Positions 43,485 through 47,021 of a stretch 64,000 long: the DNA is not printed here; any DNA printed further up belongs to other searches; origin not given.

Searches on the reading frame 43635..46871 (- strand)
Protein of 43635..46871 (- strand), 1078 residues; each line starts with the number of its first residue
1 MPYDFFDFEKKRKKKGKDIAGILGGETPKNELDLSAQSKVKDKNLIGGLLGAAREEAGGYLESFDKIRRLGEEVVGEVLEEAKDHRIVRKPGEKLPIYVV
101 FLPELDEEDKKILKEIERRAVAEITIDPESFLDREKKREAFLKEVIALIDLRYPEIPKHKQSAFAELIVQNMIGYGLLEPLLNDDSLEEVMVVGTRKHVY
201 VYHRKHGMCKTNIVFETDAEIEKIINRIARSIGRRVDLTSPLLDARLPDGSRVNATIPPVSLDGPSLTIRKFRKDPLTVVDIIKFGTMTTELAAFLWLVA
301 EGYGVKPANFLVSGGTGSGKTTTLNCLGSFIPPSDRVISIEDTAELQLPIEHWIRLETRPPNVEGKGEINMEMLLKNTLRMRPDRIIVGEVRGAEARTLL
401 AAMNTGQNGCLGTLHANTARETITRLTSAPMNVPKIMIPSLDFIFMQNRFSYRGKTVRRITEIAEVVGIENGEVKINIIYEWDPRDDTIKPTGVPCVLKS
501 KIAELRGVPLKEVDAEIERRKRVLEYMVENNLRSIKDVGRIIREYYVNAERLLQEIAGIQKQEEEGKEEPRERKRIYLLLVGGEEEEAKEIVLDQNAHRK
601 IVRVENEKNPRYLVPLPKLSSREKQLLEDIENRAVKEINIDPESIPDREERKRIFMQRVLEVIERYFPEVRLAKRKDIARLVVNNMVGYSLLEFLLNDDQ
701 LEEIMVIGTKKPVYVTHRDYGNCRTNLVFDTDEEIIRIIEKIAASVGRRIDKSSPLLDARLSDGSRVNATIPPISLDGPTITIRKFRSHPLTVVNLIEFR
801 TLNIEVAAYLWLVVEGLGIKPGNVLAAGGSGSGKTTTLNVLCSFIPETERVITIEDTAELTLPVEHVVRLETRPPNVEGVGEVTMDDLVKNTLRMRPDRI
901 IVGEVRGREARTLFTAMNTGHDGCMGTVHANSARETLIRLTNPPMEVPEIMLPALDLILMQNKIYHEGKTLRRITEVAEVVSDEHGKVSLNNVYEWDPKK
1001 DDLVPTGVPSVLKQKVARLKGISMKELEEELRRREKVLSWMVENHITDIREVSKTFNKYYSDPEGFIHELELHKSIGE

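Call 89: search_protein_families(library=pfam, proteins=[window:43635-46871:-], max_evalue=0.00001)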
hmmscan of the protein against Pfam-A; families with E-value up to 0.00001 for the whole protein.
window:43635-46871:- (1078 aa): 4 families
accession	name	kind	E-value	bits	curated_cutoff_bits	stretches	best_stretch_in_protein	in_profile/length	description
PF00437.27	T2SSE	-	6.1e-98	328.3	24.9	2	177-444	7-272/370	Type II/IV secretion system protein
PF23989.1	PilB3_C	-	1.1e-11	45.1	27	1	1010-1074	10-74/83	PilB3-like, C-terminal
PF00005.33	ABC_tran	-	3.3e-07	31.4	25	0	819-857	8-47/137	ABC transporter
PF01580.24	FtsK_SpoIIIE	-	2.5e-06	27.6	24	0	307-327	39-59/221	FtsK/SpoIIIE family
